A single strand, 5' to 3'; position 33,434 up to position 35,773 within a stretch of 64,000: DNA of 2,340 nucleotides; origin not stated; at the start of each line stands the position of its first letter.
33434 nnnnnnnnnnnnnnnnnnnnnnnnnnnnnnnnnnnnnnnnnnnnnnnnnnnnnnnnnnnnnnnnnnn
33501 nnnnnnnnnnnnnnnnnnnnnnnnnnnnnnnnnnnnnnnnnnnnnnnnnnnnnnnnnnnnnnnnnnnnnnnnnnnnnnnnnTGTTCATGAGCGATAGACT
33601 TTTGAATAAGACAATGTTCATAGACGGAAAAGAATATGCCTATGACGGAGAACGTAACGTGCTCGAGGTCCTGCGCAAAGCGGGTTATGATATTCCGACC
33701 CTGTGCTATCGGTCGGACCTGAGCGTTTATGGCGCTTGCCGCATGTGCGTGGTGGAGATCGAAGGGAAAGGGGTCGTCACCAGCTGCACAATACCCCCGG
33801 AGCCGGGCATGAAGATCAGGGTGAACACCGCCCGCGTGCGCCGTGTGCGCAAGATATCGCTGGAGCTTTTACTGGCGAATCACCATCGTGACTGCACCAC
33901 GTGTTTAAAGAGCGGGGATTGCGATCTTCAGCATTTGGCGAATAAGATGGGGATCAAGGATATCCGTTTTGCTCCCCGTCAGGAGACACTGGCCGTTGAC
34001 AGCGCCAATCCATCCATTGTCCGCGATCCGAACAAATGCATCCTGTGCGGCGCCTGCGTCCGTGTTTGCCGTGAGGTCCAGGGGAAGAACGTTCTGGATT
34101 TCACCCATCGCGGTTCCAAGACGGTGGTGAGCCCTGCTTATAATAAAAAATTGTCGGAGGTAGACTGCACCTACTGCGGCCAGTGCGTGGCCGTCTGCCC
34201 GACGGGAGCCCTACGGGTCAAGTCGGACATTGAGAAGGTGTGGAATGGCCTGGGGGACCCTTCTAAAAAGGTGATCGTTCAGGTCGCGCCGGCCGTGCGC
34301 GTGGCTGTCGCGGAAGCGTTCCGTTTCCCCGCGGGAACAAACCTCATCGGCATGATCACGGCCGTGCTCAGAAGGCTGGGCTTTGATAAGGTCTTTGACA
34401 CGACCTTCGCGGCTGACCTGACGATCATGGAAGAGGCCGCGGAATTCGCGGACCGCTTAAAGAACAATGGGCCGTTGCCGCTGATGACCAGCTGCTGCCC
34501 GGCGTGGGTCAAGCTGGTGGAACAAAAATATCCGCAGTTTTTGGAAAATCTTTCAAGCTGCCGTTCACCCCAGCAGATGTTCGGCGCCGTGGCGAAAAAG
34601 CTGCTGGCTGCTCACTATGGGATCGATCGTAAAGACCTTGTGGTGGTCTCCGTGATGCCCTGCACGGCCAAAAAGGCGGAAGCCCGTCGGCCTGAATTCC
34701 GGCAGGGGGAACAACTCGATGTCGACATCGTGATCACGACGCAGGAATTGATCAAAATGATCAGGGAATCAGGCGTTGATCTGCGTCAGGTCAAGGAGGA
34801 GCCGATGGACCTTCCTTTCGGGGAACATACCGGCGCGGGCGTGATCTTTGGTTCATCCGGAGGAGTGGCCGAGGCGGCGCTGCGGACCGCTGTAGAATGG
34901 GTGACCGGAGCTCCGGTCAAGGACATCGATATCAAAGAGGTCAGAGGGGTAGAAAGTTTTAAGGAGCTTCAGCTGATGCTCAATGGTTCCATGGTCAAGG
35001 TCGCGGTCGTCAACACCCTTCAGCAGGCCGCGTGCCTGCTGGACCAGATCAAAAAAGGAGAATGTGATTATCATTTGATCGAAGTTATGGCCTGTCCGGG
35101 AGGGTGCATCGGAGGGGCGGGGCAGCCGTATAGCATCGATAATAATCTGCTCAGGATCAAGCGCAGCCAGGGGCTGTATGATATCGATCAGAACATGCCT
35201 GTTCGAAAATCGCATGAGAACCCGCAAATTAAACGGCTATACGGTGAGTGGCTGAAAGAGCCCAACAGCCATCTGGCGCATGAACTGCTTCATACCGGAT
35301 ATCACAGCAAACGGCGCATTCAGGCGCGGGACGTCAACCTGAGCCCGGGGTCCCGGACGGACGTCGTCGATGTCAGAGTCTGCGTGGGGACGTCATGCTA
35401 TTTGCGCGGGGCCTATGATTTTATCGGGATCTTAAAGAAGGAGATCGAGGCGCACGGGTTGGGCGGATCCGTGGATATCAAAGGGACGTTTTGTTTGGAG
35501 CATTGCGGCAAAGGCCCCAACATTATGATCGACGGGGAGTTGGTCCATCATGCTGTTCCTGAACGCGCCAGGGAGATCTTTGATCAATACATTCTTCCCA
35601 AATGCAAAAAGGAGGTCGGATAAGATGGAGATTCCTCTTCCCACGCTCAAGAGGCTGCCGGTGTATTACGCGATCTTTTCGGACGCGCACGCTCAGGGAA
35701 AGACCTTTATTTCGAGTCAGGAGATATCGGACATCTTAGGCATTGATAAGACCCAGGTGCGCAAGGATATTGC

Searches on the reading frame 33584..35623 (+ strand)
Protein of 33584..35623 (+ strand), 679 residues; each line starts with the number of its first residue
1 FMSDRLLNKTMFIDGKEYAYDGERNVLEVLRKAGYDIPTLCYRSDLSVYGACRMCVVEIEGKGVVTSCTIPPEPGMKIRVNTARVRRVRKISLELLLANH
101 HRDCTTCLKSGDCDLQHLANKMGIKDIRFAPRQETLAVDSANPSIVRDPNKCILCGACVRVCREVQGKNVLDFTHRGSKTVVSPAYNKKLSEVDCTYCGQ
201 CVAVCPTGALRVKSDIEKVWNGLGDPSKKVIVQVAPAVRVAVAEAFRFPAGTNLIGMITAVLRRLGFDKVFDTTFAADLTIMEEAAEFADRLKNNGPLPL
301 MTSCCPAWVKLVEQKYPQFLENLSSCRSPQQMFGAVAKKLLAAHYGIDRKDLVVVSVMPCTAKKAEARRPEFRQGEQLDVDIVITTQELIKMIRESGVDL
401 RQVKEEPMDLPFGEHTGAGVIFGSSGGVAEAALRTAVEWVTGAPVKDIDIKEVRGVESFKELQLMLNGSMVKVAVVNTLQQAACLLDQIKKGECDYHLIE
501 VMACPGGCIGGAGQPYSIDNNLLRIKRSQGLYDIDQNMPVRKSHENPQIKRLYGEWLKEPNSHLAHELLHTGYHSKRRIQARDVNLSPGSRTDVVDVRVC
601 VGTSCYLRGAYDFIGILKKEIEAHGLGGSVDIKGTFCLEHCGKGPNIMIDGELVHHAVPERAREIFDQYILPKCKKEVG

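Call 3: search_protein_families(library=pfam, proteins=[window:33584-35623:+], max_evalue=0.01)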
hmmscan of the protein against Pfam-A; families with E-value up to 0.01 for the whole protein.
window:33584-35623:+ (679 aa): 17 families
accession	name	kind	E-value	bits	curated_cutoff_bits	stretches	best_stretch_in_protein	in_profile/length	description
PF02906.19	Fe_hyd_lg_C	-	3.4e-95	318.8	22.1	1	228-512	1-245/245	Iron only hydrogenase large subunit, C-terminal domain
PF02256.22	Fe_hyd_SSU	-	1.2e-24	86.6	24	1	524-576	4-56/56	Iron hydrogenase small subunit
PF13510.11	Fer2_4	-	7.3e-16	58.4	22.8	1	10-82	5-81/82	2Fe-2S iron-sulfur cluster binding domain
PF10588.14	NADH-G_4Fe-4S_3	-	1.3e-15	57.1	27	1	89-128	1-40/40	NADH-ubiquinone oxidoreductase-G iron-sulfur binding region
PF22117.2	Fer4_Nqo3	-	5.3e-10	39.8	27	1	143-210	2-66/67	NADH-quinone oxidoreductase subunit 3, ferredoxin-like domain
PF12838.12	Fer4_7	-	1.7e-09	38.4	27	1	151-209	1-52/52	4Fe-4S dicluster domain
PF00037.32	Fer4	-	3.3e-09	36.6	21.1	2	194-211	7-24/24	4Fe-4S binding domain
PF01257.25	2Fe-2S_thioredx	-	1.8e-08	34.8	24.8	1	595-669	66-144/145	Thioredoxin-like [2Fe-2S] ferredoxin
PF13237.11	Fer4_10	-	2.3e-06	27.9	25.5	2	145-206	2-53/53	4Fe-4S dicluster domain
PF13183.11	Fer4_8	-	2.4e-06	28.4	27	1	150-208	3-67/68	4Fe-4S dicluster domain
PF13187.11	Fer4_9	-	2.6e-06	27.8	27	2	186-209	31-51/52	4Fe-4S dicluster domain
PF14697.11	Fer4_21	-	6.1e-06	26.7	35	1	148-210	4-57/59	4Fe-4S dicluster domain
PF00111.32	Fer2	-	9.9e-06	25.8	21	1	13-62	3-50/77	2Fe-2S iron-sulfur cluster binding domain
PF13484.11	Fer4_16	-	7.7e-05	23.8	30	1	195-213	2-20/66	4Fe-4S double cluster binding domain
PF12837.12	Fer4_6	-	0.00014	22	25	1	145-162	2-19/24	4Fe-4S binding domain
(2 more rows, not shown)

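Call 4: search_protein_families(library=ncbifam, proteins=[window:33584-35623:+], max_evalue=0.01)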
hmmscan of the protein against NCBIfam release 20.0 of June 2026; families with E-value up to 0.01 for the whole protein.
window:33584-35623:+ (679 aa): 60 families (the best 25 are shown)
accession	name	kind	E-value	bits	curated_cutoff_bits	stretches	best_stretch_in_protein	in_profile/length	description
NF040763.1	FeFe_hydrog_A6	exception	2.3e-239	795.6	765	1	11-576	3-571/571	NADH-dependent [FeFe] hydrogenase, group A6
NF040762.1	Hydr_FeFe_Clost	exception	1.1e-172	575.6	900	1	10-573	2-571/572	ferredoxin hydrogenase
TIGR02512.1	FeFe_hydrog_A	subfamily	5.6e-149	496.1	405.95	1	144-516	1-374/375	[FeFe] hydrogenase, group A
TIGR04105.1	FeFe_hydrog_B1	subfamily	1.1e-56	192.5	450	2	141-467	133-434/462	monomeric [FeFe] hydrogenase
NF005745.0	PRK07569.1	equivalog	4.6e-56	189.9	333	1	9-213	4-210/238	bidirectional hydrogenase complex protein HoxU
TIGR01973.1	NuoG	equivalog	6.2e-49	167.3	470.05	1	12-213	2-201/606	NADH-quinone oxidoreductase subunit NuoG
NF006305.0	PRK08493.1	equivalog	2.3e-40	138.5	591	1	10-212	3-223/819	NADH-quinone oxidoreductase subunit G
NF005895.0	PRK07860.1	equivalog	1.4e-28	99.4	802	1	10-210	19-220/811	NADH-quinone oxidoreductase subunit G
NF009454.0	PRK12814.1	equivalog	5.6e-23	81.2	916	2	10-106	5-102/657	putative NADPH-dependent glutamate synthase small subunit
NF006221.0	PRK08348.1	subfamily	1.1e-07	31.6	124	1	143-215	37-97/136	NADH-plastoquinone oxidoreductase subunit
NF042909.1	FMH_DH_FwdF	exception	1.1e-07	31.3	375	1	141-217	46-123/336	tungsten-dependent formylmethanofuran dehydrogenase subunit FwdF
NF005747.0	PRK07571.1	equivalog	1.9e-07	30.9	224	1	598-664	93-163/173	bidirectional hydrogenase complex protein HoxE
NF005722.0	PRK07539.1-2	equivalog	4e-07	30.3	141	1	597-669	80-156/157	NADH-quinone oxidoreductase subunit NuoE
NF009053.0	PRK12387.1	subfamily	4.1e-07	29.9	204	1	148-217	36-97/180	formate hydrogenlyase complex iron-sulfur subunit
TIGR01958.1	nuoE_fam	subfamily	1e-06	29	142.4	1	596-669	70-147/148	NADH-quinone oxidoreductase subunit NuoE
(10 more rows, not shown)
